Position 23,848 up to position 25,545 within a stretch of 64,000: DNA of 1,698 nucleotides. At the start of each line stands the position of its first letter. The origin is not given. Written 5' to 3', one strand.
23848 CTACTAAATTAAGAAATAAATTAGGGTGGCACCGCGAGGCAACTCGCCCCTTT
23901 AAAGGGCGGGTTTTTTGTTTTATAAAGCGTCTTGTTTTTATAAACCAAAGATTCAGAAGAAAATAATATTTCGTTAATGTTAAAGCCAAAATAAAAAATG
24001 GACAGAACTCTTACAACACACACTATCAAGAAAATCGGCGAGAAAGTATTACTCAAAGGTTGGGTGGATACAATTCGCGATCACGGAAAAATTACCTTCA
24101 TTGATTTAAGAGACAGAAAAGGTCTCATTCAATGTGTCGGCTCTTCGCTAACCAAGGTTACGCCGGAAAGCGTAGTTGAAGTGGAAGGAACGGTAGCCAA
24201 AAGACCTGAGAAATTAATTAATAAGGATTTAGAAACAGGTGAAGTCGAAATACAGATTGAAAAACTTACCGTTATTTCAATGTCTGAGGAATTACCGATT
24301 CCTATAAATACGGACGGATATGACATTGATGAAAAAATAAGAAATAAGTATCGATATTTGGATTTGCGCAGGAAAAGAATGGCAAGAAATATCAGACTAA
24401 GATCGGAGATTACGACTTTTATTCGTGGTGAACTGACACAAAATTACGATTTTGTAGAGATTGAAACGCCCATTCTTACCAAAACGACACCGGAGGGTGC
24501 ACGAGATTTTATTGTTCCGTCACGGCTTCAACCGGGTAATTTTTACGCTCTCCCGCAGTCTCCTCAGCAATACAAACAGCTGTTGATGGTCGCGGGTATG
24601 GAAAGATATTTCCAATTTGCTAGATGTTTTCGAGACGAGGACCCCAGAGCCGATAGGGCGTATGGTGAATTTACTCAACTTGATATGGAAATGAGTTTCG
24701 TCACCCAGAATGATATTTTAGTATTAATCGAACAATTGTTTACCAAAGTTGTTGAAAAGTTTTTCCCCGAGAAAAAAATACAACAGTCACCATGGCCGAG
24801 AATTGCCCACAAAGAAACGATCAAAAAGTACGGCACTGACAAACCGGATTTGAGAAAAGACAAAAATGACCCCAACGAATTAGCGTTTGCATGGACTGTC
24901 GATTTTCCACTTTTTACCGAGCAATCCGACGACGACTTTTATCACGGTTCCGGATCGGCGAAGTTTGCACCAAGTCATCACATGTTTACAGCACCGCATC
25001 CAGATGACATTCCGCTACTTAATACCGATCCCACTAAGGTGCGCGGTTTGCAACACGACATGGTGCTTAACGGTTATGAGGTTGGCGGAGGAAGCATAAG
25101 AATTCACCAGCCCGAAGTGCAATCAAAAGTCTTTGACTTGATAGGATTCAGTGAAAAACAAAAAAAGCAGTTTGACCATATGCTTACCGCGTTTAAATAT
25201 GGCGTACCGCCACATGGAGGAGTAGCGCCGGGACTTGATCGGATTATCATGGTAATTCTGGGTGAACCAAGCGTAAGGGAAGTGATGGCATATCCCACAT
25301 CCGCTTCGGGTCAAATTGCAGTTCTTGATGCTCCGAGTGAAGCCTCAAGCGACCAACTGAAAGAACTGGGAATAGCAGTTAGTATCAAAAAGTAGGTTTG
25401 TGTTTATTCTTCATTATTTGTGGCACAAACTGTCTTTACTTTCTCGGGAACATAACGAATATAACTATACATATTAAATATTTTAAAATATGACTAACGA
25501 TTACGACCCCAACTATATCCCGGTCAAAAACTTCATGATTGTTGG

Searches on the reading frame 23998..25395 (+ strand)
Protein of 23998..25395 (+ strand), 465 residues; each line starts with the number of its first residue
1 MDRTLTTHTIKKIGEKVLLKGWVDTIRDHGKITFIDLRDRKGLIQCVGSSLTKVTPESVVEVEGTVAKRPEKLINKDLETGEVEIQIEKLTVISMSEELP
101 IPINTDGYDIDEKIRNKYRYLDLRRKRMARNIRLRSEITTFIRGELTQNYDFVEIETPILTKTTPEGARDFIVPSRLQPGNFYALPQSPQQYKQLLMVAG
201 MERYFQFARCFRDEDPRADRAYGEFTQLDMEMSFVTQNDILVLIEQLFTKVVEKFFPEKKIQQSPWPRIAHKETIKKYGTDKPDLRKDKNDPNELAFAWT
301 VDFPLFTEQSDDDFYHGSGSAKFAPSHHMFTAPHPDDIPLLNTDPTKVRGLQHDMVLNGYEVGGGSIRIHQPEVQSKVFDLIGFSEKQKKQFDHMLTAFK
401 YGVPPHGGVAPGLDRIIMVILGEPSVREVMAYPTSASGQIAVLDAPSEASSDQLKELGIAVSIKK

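Call 9: search_protein_families(library=ncbifam, proteins=[window:23998-25395:+])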
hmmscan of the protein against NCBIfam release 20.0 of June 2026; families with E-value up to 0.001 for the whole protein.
window:23998-25395:+ (465 aa): 15 families
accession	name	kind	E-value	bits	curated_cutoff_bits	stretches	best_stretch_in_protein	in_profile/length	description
NF001750.0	PRK00476.1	equivalog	7.9e-179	595.7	443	2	9-288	13-296/590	aspartate--tRNA ligase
TIGR00459.1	aspS_bact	equivalog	1.9e-162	541.7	373.85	2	9-288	11-291/586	aspartate--tRNA ligase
NF009460.0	PRK12820.1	equivalog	7e-119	398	1379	2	9-288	30-324/723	bifunctional aspartyl-tRNA synthetase/aspartyl/glutamyl-tRNA amidotransferase subunit C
NF003483.0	PRK05159.1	equivalog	3.7e-64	217.2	353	1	2-433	4-430/438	aspartate--tRNA(Asn) ligase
TIGR00458.1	aspS_nondisc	equivalog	7e-57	193.3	368.4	1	13-434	11-421/428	aspartate--tRNA(Asn) ligase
NF001756.1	PRK00484.1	subfamily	6.8e-41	140.4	468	1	8-434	45-484/488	lysine--tRNA ligase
TIGR00457.1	asnS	equivalog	1e-36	126.8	342.6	2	8-265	10-274/455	asparagine--tRNA ligase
NF003037.0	PRK03932.1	equivalog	1.6e-36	126.3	414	2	11-260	13-267/451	asparagine--tRNA ligase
TIGR00499.1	lysS_bact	equivalog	2.3e-36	125.5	427.6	2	9-298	48-343/496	lysine--tRNA ligase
NF002821.0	PRK02983.1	equivalog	1.9e-28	99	742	2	8-254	653-898/1102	bifunctional lysylphosphatidylglycerol synthetase/lysine--tRNA ligase LysX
NF009101.0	PRK12445.1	subfamily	1.8e-23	82.9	1026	2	18-279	69-337/505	lysine--tRNA ligase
TIGR00462.1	genX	equivalog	6.9e-16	58.6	286.9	2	133-283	2-147/304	EF-P lysine aminoacylase EpmA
NF006828.0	PRK09350.1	equivalog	8.4e-14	51.5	264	2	390-434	277-322/325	elongation factor P--(R)-beta-lysine ligase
NF005054.0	PRK06462.1-4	equivalog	3.4e-13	49.4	309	1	120-304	13-211/318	asparagine synthetase A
NF005052.0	PRK06462.1-1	equivalog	4.1e-13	49.1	368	1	96-255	15-173/353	asparagine synthetase A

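Call 10: find_homologous_proteins(query=window:23998-25395:+, max_evalue=1e-50)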
Query window:23998-25395:+ (465 aa): 8000 proteins with E <= 1e-50 among 8000 candidates; the best 120 are listed.
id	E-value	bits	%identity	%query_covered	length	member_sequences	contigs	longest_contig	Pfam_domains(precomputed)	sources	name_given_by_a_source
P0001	0.0e+0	1057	100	100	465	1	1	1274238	PF01336.32,PF00152.26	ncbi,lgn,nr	ncbi:aspartate--tRNA ligase [Candidatus Woesebacteria bacterium]|nr:MAG: aspartate--tRNA ligase [Can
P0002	1.4e-260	883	80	100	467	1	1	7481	PF01336.32,PF00152.26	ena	-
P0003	2.3e-259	879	82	99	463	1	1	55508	PF01336.32,PF00152.26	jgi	jgi:aspartyl-tRNA synthetase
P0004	2.7e-255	865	80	99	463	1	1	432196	PF01336.32,PF00152.26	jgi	jgi:aspartyl-tRNA synthetase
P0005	3.1e-253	859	77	100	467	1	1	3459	PF01336.32,PF00152.26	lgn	-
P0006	2.1e-252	856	78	99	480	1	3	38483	PF01336.32,PF00152.26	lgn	-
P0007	5.4e-251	851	78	99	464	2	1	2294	PF01336.32,PF00152.26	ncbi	-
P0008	6.6e-251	851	76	100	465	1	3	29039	PF01336.32,PF00152.26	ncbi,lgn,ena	ncbi:MAG: amino acid--tRNA ligase-related protein [Patescibacteria group bacterium]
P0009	1.1e-248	844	77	99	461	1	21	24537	PF01336.32,PF00152.26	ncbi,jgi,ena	-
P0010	2.3e-248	842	77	99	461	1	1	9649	PF01336.32,PF00152.26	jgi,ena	-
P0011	2.6e-248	842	77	100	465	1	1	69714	PF01336.32,PF00152.26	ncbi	-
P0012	8.1e-248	841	78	100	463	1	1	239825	PF01336.32,PF00152.26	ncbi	-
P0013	1.9e-247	839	77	100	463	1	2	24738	PF01336.32,PF00152.26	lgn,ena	-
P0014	2.0e-247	839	77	99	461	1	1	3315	PF01336.32,PF00152.26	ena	-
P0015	3.0e-247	839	76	100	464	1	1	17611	PF01336.32,PF00152.26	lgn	-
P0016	8.5e-247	837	77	99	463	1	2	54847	PF01336.32,PF00152.26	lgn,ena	-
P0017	9.3e-247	837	77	99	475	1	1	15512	PF01336.32,PF00152.26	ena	-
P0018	9.3e-247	837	77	99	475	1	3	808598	PF01336.32,PF00152.26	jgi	jgi:aspartyl-tRNA synthetase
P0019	1.4e-246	837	76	100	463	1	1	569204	PF01336.32,PF00152.26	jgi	jgi:aspartyl-tRNA synthetase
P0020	1.9e-246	836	77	100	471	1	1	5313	PF01336.32,PF00152.26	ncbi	-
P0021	2.0e-246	836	77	99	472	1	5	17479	PF01336.32,PF00152.26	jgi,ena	-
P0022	2.0e-246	836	77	99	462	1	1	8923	PF01336.32,PF00152.26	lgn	-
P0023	2.4e-246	836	77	100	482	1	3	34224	PF01336.32,PF00152.26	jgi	jgi:aspartyl-tRNA synthetase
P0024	3.6e-246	835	77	99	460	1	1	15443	PF01336.32,PF00152.26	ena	-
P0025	3.6e-246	835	77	100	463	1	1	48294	PF01336.32,PF00152.26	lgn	-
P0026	4.5e-246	835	77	99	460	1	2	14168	PF01336.32,PF00152.26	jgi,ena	-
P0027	4.6e-246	835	77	99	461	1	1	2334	PF01336.32,PF00152.26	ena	-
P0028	4.9e-246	835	77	99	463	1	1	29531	PF01336.32,PF00152.26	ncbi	-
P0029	8.9e-246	834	76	100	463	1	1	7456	PF01336.32,PF00152.26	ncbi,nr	ncbi:aspartate--tRNA ligase [Candidatus Woesebacteria bacterium]|nr:aspartate--tRNA ligase [Candidat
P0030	9.9e-246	834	77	99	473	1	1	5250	PF01336.32,PF00152.26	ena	-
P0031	1.0e-245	834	76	100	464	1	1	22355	PF01336.32,PF00152.26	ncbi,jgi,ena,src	-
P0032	1.2e-245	834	76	99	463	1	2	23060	PF01336.32,PF00152.26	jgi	jgi:aspartyl-tRNA synthetase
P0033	1.3e-245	833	76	100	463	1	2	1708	PF01336.32,PF00152.26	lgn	-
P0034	1.3e-245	833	76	100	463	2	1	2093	PF01336.32,PF00152.26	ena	-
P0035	1.3e-245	833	77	99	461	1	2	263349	PF01336.32,PF00152.26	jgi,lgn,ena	jgi:aspartyl-tRNA synthetase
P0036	1.4e-245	833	77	99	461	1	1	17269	PF01336.32,PF00152.26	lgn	-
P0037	1.9e-245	833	76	98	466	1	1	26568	PF01336.32,PF00152.26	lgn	-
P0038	2.1e-245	833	78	99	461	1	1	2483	PF01336.32,PF00152.26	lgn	-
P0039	2.4e-245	832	77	99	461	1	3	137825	PF01336.32,PF00152.26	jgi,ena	-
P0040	2.6e-245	832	76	100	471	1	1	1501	PF01336.32,PF00152.26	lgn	-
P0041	2.7e-245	832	76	99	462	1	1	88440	PF01336.32,PF00152.26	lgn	-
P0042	3.0e-245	832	76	99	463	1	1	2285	PF01336.32,PF00152.26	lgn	-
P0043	4.0e-245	832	77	100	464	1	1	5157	PF01336.32,PF00152.26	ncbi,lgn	-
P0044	4.5e-245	832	77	99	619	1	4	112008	PF01336.32,PF04073.21,PF00152.26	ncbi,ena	-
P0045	5.9e-245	831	76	99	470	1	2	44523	PF01336.32,PF00152.26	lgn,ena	-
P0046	6.2e-245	831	76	99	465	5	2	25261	PF01336.32,PF00152.26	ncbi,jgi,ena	-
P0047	7.6e-245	831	77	99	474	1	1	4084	PF01336.32,PF00152.26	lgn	-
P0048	8.2e-245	831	77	99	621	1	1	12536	PF01336.32,PF04073.21,PF00152.26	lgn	-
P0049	8.9e-245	831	76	99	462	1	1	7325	PF01336.32,PF00152.26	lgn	-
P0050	1.2e-244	830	76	99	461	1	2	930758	PF01336.32,PF00152.26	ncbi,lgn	-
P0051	1.2e-244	830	77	99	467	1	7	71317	PF01336.32,PF00152.26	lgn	-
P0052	1.5e-244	830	77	99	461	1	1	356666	PF01336.32,PF00152.26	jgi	jgi:aspartyl-tRNA synthetase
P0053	1.6e-244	830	77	100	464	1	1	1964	PF01336.32,PF00152.26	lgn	-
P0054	1.6e-244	830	75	100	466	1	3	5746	PF01336.32,PF00152.26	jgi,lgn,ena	-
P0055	2.0e-244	829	75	100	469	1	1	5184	PF01336.32,PF00152.26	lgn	-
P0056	2.2e-244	829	76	100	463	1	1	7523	PF01336.32,PF00152.26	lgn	-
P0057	2.3e-244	829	76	100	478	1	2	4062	PF01336.32,PF00152.26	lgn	-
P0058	2.6e-244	829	76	99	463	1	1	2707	PF01336.32,PF00152.26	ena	-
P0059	2.9e-244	829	77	99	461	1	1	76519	PF01336.32,PF00152.26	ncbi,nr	ncbi:MAG: OB-fold nucleic acid binding domain-containing protein [Patescibacteria group bacterium]|n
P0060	3.4e-244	829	75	99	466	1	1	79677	PF01336.32,PF00152.26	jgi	jgi:aspartyl-tRNA synthetase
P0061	3.8e-244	829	76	99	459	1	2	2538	PF01336.32,PF00152.26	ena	-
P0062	4.2e-244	828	76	99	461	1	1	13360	PF01336.32,PF00152.26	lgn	-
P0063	4.3e-244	828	76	99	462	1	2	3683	PF01336.32,PF00152.26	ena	-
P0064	4.4e-244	828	77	99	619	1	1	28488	PF01336.32,PF04073.21,PF00152.26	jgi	-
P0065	4.9e-244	828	76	100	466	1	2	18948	PF01336.32,PF00152.26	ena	-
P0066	5.9e-244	828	76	99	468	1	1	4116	PF01336.32,PF00152.26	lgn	-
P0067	7.1e-244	828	76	99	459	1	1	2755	PF01336.32,PF00152.26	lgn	-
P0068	7.8e-244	828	75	100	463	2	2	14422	PF01336.32,PF00152.26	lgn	-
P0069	8.0e-244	827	77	99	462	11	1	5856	PF01336.32,PF00152.26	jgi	-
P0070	9.3e-244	827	75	100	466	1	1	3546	PF01336.32,PF00152.26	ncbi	-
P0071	9.4e-244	827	75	100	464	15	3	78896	PF01336.32,PF00152.26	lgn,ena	-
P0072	1.2e-243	827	76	100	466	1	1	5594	PF01336.32,PF00152.26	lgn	-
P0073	1.3e-243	827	76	99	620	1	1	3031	PF01336.32,PF04073.21,PF00152.26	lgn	-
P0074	1.4e-243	827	75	99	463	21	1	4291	PF01336.32,PF00152.26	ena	-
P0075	1.5e-243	827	76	99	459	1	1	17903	PF01336.32,PF00152.26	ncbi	-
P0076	1.8e-243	826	75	100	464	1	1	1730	PF01336.32,PF00152.26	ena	-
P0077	1.8e-243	826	76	100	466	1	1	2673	PF01336.32,PF00152.26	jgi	jgi:aspartyl-tRNA synthetase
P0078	1.9e-243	826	76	99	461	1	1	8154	PF01336.32,PF00152.26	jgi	jgi:aspartyl-tRNA synthetase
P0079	2.1e-243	826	75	99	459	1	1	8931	PF01336.32,PF00152.26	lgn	-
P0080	2.2e-243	826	75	100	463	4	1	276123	PF01336.32,PF00152.26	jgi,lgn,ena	-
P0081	2.2e-243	826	76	99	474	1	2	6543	PF01336.32,PF00152.26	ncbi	-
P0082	2.9e-243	826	76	99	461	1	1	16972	PF01336.32,PF00152.26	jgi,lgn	-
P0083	3.5e-243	825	75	99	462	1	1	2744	PF01336.32,PF00152.26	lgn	-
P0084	3.8e-243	825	77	99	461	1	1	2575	PF01336.32,PF00152.26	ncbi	-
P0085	4.0e-243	825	75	100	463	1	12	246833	PF01336.32,PF00152.26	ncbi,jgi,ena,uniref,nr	ncbi:MAG: Aspartyl-tRNA synthetase [Candidatus Woesebacteria bacterium GW2011_GWB1_39_12]|uniref:Asp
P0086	4.1e-243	825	76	100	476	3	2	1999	PF01336.32,PF00152.26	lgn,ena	-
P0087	4.3e-243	825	76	99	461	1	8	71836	PF01336.32,PF00152.26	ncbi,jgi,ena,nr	ncbi:MAG TPA: amino acid--tRNA ligase-related protein [Patescibacteria group bacterium]|nr:amino aci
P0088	4.8e-243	825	76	100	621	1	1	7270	PF01336.32,PF04073.21,PF00152.26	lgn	-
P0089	5.0e-243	825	77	99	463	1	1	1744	PF01336.32,PF00152.26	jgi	jgi:aspartyl-tRNA synthetase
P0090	5.3e-243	825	76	100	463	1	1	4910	PF01336.32,PF00152.26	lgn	-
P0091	5.7e-243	825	76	100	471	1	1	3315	PF01336.32,PF00152.26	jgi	jgi:aspartyl-tRNA synthetase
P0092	7.6e-243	824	76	100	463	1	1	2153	PF01336.32,PF00152.26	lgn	-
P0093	7.7e-243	824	76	99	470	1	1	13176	PF01336.32,PF00152.26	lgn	-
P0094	7.9e-243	824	74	99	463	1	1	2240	PF01336.32,PF00152.26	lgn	-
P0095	8.0e-243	824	76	99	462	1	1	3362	PF01336.32,PF00152.26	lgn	-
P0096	1.1e-242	824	76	98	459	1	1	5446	PF01336.32,PF00152.26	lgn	-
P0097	1.1e-242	824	76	100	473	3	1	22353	PF01336.32,PF00152.26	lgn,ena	-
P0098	1.3e-242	823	77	99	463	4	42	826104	PF01336.32,PF00152.26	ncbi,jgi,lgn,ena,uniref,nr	ncbi:hypothetical protein A2422_03135 [Candidatus Woesebacteria bacterium RIFOXYC1_FULL_31_51]|unire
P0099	1.3e-242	823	75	100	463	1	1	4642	PF01336.32,PF00152.26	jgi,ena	-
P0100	1.4e-242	823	76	99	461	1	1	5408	PF01336.32,PF00152.26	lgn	-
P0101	1.4e-242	823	75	99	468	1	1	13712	PF01336.32,PF00152.26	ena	-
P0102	1.4e-242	823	75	99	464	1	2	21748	PF01336.32,PF00152.26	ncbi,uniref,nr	ncbi:hypothetical protein A2Z67_01925 [Candidatus Woesebacteria bacterium RBG_13_36_22]|uniref:Aspar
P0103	1.5e-242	823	76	99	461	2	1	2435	PF01336.32,PF00152.26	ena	-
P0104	1.8e-242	823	76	99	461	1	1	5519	PF01336.32,PF00152.26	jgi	jgi:aspartyl-tRNA synthetase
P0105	1.9e-242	823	76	100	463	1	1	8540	PF01336.32,PF00152.26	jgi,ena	-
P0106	2.4e-242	823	75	99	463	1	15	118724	PF01336.32,PF00152.26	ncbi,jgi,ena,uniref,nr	ncbi:hypothetical protein A2210_03000 [Candidatus Woesebacteria bacterium RIFOXYA1_FULL_40_18]|unire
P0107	2.6e-242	822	75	99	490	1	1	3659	PF01336.32,PF00152.26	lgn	-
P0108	2.7e-242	822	76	99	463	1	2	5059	PF01336.32,PF00152.26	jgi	jgi:aspartyl-tRNA synthetase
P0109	2.9e-242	822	74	99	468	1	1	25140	PF01336.32,PF00152.26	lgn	-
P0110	2.9e-242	822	76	99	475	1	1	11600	PF01336.32,PF00152.26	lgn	-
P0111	3.3e-242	822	75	99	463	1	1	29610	PF01336.32,PF00152.26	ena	-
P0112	3.3e-242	822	74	100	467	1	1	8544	PF01336.32,PF00152.26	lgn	-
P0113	3.9e-242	822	74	100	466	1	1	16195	PF01336.32,PF00152.26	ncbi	ncbi:hypothetical protein A2115_03310, partial [Candidatus Woesebacteria bacterium GWA1_41_8]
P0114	3.9e-242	822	75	99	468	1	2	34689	PF01336.32,PF00152.26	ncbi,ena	-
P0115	4.8e-242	822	76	99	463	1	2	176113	PF01336.32,PF00152.26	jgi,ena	jgi:aspartyl-tRNA synthetase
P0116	5.7e-242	821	76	99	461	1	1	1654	PF01336.32,PF00152.26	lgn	-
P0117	5.9e-242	821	74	99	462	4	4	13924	PF01336.32,PF00152.26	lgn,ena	-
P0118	5.9e-242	821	75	99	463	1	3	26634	PF01336.32,PF00152.26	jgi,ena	-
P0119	6.4e-242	821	76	99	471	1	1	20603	PF01336.32,PF00152.26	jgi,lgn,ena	-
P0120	6.7e-242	821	76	100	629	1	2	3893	PF01336.32,PF04073.21,PF00152.26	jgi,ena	-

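Call 12: find_related_loci(query=window:23998-25395:+, collection=genome_contigs, flank=2500)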
Query window:23998-25395:+ (465 aa) in genome_contigs; peptide patterns used: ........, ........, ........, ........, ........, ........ (x = any residue, [..] = any of these).
201 stretches matched a pattern; 82 encode a relative of the query (tblastn E <= 1e-3); the best 80 are kept; 80 distinct loci.
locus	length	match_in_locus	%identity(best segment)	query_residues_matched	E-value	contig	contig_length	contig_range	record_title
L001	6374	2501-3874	77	1-459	0e+0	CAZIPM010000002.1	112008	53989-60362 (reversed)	MAG TPA_asm: uncultured Gammaproteobacteria bacterium isolate SRP050083_co2_604 genome assembly, contig: NODE_41_length_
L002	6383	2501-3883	77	1-462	0e+0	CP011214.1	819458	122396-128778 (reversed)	MAG: Candidatus Woesebacteria bacterium GW2011_GWF1_31_35 chromosome, complete genome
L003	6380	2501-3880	76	1-461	0e+0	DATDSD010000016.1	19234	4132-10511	MAG TPA_asm: Patescibacteria group bacterium isolate SMAG_U7994 k141_113598, whole genome shotgun sequence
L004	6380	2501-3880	75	1-461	0e+0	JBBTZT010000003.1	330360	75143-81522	MAG: Patescibacteria group bacterium isolate H41-bin064_1 H41_bin064_1_000000000003, whole genome shotgun sequence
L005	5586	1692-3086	72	1-465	0e+0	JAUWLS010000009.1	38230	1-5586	MAG: Candidatus Shapirobacteria bacterium isolate CSMAG_2378 CSMAG_2378_k141_1059516_length_38230_cov_8.9954, whole geno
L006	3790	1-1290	77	31-461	0e+0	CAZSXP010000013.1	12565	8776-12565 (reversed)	MAG TPA_asm: uncultured Gammaproteobacteria bacterium isolate SRP062349_co2_93 genome assembly, contig: NODE_2735_length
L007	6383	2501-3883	73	1-462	0e+0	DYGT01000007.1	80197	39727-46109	MAG TPA_asm: Candidatus Microgenomatus sp. isolate BE2012_6_40_25 Afr_mines_BE2012_172_length_80197_cov_11_094732, whole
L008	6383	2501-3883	70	1-462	0e+0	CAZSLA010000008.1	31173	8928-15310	MAG TPA_asm: uncultured Gammaproteobacteria bacterium isolate binchicken_co60_48 genome assembly, contig: NODE_2063_leng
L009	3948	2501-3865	70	9-463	0e+0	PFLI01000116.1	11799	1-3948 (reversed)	MAG: Candidatus Roizmanbacteria bacterium CG_4_10_14_0_8_um_filter_33_9 CG_4_10_14_0.8_um_filter_scaffold_3304_c, whole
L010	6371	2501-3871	71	3-459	0e+0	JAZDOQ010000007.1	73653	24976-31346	MAG: Candidatus Gottesmanbacteria bacterium isolate MEGAHIT-group-0.784 k141_4419314, whole genome shotgun sequence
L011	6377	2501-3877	68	1-462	0e+0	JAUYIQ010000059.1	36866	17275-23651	MAG: Candidatus Curtissbacteria bacterium isolate C24_metabat.bin.101_sub C24_k141_625935, whole genome shotgun sequence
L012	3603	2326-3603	70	1-426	0e+0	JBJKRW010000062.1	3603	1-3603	MAG: Microgenomates group bacterium isolate Bin_68 S1Ck127_329890_flag_0_multi_8.0000_len_3603, whole genome shotgun seq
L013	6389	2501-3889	75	1-464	0e+0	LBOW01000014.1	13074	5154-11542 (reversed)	MAG: Candidatus Woesebacteria bacterium GW2011_GWB1_33_22 UR35_C0014, whole genome shotgun sequence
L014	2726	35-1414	53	1-462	3e-173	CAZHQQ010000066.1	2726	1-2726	MAG TPA_asm: uncultured Candidatus Saccharibacteria bacterium isolate binchicken_co181_160 genome assembly, contig: NODE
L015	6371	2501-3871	54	1-459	7e-163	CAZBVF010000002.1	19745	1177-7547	MAG TPA_asm: uncultured Candidatus Saccharibacteria bacterium isolate SRP067234_co1_351 genome assembly, contig: k99_666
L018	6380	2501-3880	76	1-461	0e+0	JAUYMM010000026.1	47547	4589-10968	MAG: Candidatus Woesebacteria bacterium isolate C24_metabat.bin.86_sub C24_k141_26575, whole genome shotgun sequence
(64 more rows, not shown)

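Call 17: find_encoding_contigs(protein=P0003, flank=1500, max_places=2)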
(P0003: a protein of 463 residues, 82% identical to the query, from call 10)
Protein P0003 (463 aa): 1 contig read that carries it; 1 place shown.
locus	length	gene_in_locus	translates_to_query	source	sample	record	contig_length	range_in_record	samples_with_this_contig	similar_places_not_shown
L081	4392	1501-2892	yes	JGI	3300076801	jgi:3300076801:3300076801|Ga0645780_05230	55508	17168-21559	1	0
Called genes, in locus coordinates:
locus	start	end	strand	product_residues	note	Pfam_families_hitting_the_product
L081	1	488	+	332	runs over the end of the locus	PF02272:DHHA1, PF17768:RecJ_OB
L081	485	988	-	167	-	-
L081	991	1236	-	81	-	-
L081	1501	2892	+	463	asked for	PF01336:tRNA_anti-codon, PF00152:tRNA-synt_2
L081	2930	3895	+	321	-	PF00768:Peptidase_S11, PF02113:Peptidase_S13 (weak)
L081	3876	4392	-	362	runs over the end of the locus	-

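Call 18: find_encoding_contigs(protein=P0004, flank=1500, max_places=2)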
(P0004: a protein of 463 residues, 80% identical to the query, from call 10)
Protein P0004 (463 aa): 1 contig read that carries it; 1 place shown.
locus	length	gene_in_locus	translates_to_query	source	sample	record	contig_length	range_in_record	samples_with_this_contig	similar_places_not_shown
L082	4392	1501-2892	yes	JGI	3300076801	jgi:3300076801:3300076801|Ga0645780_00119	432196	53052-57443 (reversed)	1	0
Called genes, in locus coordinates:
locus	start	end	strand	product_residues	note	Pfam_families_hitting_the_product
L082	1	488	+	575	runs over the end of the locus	PF01368:DHH, PF02272:DHHA1, PF17768:RecJ_OB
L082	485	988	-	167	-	-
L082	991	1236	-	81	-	-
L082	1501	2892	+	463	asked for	PF01336:tRNA_anti-codon, PF00152:tRNA-synt_2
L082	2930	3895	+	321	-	PF00768:Peptidase_S11, PF02113:Peptidase_S13 (weak)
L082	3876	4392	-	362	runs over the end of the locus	-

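Call 19: find_encoding_contigs(protein=P0002, flank=1500, max_places=2)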
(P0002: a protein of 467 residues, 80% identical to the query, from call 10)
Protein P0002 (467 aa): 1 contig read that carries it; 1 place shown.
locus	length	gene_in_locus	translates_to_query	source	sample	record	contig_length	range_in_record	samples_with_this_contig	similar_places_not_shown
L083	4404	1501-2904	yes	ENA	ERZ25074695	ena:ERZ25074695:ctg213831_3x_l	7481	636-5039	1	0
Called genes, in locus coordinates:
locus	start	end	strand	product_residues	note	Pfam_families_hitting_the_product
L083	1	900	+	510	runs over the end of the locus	?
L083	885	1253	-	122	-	-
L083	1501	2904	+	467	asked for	PF01336:tRNA_anti-codon, PF00152:tRNA-synt_2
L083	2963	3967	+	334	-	PF00768:Peptidase_S11, PF02113:Peptidase_S13, PF13354:Beta-lactamase2 (weak)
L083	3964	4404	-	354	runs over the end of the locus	-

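Call 26: search_protein_families(library=ncbifam, proteins=[L018:1750-2235:+, L018:2238-2486:+], max_evalue=0.00001)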
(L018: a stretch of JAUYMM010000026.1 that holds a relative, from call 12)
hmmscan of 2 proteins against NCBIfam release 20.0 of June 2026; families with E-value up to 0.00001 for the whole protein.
L018:1750-2235:+ (161 aa): 3 families
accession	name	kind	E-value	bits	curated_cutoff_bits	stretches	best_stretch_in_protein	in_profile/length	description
TIGR00011.1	YbaK_EbsC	equivalog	2.2e-15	56.7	153.25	1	11-160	4-151/152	Cys-tRNA(Pro) deacylase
NF007951.0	PRK10670.1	equivalog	9.9e-10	38.5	243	1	11-159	5-154/159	Cys-tRNA(Pro)/Cys-tRNA(Cys) deacylase YbaK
NF006625.0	PRK09194.1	equivalog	1.5e-07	30.8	558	1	22-145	250-367/559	proline--tRNA ligase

L018:2238-2486:+ (82 aa): 0 families
